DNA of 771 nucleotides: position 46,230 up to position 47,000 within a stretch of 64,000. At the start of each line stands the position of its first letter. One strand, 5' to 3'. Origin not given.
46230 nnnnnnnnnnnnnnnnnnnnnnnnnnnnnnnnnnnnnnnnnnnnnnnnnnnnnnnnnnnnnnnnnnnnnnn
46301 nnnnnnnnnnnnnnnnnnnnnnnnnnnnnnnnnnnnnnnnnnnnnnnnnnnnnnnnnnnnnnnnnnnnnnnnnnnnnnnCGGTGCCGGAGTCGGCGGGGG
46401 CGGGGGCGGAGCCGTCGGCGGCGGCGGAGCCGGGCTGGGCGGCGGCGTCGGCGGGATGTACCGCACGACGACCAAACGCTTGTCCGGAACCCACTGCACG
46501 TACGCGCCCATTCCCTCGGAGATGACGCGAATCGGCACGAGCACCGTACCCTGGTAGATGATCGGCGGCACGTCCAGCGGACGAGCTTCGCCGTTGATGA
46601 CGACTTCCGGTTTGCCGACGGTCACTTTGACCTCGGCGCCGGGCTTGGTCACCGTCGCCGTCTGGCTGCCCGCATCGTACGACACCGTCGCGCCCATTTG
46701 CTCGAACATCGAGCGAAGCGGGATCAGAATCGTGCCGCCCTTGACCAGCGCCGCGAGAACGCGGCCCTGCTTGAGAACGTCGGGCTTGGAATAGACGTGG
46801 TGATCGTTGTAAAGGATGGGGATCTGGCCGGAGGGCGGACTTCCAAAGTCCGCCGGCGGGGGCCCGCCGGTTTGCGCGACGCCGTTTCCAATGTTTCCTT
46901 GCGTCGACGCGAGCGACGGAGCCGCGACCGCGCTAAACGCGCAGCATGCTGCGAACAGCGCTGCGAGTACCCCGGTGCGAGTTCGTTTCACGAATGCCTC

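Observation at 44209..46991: Tandem OMPs with an unusual architecture (Cu-amine-oxidase-N domain, poly-Pro linker, beta-barrel): candidate OmpM-like outer-membrane tether or porin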

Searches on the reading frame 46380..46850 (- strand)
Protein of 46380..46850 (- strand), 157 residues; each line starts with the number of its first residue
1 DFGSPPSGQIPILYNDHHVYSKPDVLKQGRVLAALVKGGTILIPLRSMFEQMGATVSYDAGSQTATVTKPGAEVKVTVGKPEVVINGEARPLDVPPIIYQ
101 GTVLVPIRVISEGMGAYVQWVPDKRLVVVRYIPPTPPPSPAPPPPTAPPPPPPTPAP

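Call 48: search_solved_structures(query=window:46380-46850:-, max_evalue=1)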
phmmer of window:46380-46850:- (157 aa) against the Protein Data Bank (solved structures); distinct sequences matched with E-value up to 1: 13.
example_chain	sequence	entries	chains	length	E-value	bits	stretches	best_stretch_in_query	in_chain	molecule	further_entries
6ezz_A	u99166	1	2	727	0.00022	24.2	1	40-101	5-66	Primary amine oxidase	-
1jrq_A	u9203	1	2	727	0.00022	24.2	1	40-101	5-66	Copper amine oxidase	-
1d6u_A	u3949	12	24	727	0.00022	24.2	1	40-101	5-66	COPPER AMINE OXIDASE | AMINE OXIDASE | PRIMARY AMINE OXIDASE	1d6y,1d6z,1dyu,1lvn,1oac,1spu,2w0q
1qak_A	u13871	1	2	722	0.00057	22.8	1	42-101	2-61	COPPER AMINE OXIDASE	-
6grr_B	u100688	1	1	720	0.00059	22.8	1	42-101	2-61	Amine oxidase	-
1qaf_A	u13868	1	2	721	0.0006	22.8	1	42-101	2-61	PROTEIN (COPPER AMINE OXIDASE)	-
1qal_A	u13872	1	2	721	0.0006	22.8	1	42-101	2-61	COPPER AMINE OXIDASE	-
6grr_A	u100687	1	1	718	0.00071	22.5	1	43-101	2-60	Amine oxidase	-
4s36_A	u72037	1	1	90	0.029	17.3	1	52-105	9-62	Phage baseplate protein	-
4s37_A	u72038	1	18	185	0.07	16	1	52-105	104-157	Phage baseplate protein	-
9gos_A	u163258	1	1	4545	0.23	14.4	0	108-149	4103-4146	Flagella Membrane Glycoprotein 1B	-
2z5e_A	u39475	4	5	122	0.29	14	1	42-92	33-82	Proteasome Assembling Chaperone 3 | Proteasome assembly chaperone 3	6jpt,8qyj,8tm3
8imd_A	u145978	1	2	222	0.48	13.3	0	96-127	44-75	Cu/Zn-Superoxide dismutase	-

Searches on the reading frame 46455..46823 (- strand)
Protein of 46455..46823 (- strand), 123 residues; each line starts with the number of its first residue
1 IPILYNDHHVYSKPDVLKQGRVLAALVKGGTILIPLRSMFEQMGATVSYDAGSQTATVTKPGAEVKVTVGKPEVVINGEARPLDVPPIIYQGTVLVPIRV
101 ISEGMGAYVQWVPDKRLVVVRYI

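Call 51: find_homologous_proteins(query=window:46455-46823:-, max_evalue=0.001)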
Query window:46455-46823:- (123 aa): 249 proteins with E <= 0.001 among 258 candidates; the best 120 are listed.
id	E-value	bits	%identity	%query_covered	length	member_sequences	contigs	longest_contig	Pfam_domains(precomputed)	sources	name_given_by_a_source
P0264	7.2e-69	247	91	100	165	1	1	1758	PF07833.17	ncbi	ncbi:MAG: copper amine oxidase N-terminal domain-containing protein, partial [Candidatus Cybelea sp.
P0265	1.7e-68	246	91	100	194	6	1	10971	PF07833.17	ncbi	ncbi:MAG: copper amine oxidase N-terminal domain-containing protein [Candidatus Cybelea sp.]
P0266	1.1e-66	240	89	100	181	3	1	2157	PF07833.17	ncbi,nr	ncbi:MAG TPA: copper amine oxidase N-terminal domain-containing protein, partial [Candidatus Tumulic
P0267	1.8e-66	239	89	100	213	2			PF07833.17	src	-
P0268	1.9e-66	239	89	100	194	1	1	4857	PF07833.17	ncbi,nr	ncbi:MAG TPA: copper amine oxidase N-terminal domain-containing protein, partial [Verrucomicrobiae b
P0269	9.1e-66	237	88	100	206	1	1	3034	PF07833.17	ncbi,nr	ncbi:MAG: copper amine oxidase N-terminal domain-containing protein, partial [Candidatus Eremiobacte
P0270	1.2e-65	237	88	100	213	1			PF07833.17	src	-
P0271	1.7e-65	236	88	100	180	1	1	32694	PF07833.17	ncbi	ncbi:MAG: copper amine oxidase N-terminal domain-containing protein, partial [Candidatus Cybelea sp.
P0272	3.1e-65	235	87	100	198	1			PF07833.17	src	-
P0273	5.1e-65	235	89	100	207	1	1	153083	PF07833.17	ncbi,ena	-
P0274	1.4e-64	233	88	100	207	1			PF07833.17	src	-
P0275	1.7e-64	233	87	99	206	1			PF07833.17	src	-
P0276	1.8e-64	233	87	99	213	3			PF07833.17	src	-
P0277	5.2e-64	231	86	99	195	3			PF07833.17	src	-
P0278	6.4e-64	231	85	100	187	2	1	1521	PF07833.17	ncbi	ncbi:MAG: copper amine oxidase N-terminal domain-containing protein, partial [Candidatus Cybelea sp.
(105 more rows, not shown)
